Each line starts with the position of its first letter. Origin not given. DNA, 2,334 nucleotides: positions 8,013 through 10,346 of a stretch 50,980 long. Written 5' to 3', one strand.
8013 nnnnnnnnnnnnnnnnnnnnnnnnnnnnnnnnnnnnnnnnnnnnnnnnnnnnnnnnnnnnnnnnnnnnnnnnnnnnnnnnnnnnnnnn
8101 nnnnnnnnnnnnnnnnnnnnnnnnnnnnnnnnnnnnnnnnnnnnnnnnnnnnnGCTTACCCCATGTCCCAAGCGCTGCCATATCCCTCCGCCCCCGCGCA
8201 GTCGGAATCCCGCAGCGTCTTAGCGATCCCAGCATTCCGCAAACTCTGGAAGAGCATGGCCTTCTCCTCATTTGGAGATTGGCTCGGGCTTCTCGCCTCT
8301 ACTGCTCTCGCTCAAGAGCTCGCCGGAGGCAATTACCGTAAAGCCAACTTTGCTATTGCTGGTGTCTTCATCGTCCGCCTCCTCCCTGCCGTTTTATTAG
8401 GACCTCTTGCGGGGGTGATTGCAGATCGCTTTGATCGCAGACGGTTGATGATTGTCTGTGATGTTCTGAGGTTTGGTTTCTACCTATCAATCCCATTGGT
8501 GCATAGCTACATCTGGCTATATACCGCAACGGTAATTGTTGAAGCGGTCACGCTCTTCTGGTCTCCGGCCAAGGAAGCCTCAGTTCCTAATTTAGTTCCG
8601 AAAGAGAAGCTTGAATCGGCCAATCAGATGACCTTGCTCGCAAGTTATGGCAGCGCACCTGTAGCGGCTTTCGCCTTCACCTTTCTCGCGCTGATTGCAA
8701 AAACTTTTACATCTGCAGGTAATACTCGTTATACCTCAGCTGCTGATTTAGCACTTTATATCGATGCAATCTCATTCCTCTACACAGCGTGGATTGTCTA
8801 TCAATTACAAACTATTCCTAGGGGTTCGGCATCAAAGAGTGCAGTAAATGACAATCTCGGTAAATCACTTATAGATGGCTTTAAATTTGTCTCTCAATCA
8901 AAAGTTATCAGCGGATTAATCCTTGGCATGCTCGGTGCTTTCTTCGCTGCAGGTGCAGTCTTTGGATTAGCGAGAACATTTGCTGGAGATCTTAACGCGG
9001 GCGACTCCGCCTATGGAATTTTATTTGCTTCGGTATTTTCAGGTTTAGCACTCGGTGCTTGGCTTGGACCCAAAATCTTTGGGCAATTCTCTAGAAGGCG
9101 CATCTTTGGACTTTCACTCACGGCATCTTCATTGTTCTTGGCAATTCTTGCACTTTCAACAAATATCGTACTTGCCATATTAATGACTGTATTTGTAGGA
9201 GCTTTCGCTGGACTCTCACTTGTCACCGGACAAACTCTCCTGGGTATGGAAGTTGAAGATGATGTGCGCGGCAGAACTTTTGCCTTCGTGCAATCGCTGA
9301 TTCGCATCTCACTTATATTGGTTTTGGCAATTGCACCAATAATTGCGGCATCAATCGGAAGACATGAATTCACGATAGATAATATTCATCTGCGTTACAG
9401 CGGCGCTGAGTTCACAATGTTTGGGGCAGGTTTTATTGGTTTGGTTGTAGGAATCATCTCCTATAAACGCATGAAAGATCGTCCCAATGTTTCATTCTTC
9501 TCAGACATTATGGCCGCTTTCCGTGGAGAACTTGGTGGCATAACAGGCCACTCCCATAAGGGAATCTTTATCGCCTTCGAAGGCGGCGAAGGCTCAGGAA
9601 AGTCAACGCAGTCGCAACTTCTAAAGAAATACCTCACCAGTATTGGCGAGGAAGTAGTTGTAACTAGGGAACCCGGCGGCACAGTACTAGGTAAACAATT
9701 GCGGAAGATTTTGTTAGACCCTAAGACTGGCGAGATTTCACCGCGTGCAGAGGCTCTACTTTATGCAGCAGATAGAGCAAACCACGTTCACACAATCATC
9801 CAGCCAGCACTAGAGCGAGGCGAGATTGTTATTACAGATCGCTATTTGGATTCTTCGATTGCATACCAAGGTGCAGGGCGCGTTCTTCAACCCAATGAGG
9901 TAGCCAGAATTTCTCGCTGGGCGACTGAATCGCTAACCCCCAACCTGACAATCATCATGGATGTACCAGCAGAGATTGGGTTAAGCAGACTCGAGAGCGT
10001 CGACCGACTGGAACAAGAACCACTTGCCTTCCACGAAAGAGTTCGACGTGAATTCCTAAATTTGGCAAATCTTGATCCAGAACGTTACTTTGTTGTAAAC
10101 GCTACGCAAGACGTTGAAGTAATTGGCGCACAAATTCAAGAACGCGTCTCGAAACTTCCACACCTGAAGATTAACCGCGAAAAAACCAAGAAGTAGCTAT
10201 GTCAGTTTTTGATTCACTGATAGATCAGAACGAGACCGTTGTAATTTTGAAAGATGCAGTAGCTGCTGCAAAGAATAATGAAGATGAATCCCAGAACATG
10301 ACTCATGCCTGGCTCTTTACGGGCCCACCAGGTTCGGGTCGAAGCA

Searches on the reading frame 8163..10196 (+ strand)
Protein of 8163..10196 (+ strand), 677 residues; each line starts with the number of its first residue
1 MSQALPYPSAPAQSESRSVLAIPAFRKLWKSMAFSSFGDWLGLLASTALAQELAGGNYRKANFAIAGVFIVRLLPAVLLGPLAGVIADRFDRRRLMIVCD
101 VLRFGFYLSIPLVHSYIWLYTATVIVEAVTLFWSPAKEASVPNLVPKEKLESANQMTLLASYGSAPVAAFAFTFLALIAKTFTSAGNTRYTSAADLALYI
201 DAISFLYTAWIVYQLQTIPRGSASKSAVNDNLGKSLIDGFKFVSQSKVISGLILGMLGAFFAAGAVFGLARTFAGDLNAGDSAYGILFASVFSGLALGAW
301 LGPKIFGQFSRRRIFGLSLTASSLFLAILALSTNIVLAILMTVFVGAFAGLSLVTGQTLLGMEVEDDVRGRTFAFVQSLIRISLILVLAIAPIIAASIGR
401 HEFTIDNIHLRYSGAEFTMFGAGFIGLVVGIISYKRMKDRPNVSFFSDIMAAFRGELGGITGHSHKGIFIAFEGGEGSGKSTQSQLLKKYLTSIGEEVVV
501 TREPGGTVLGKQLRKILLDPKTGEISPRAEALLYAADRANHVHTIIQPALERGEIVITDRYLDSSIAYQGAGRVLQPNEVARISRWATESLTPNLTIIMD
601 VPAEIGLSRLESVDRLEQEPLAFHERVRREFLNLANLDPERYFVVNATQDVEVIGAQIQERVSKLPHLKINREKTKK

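Call 64: search_protein_families(library=pfam, proteins=[window:8163-10196:+], max_evalue=0.00001)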
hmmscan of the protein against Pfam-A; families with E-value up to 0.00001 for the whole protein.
window:8163-10196:+ (677 aa): 3 families
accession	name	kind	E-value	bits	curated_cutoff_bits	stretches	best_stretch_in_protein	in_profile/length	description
PF02223.23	Thymidylate_kin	-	3.3e-49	167.5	27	1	472-658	1-185/185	Thymidylate kinase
PF05977.19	MFS_3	-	1.9e-21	76.5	27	1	20-380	7-352/524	Transmembrane secretion effector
PF07690.21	MFS_1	-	2e-16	60.3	33.4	2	253-434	2-172/347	Major Facilitator Superfamily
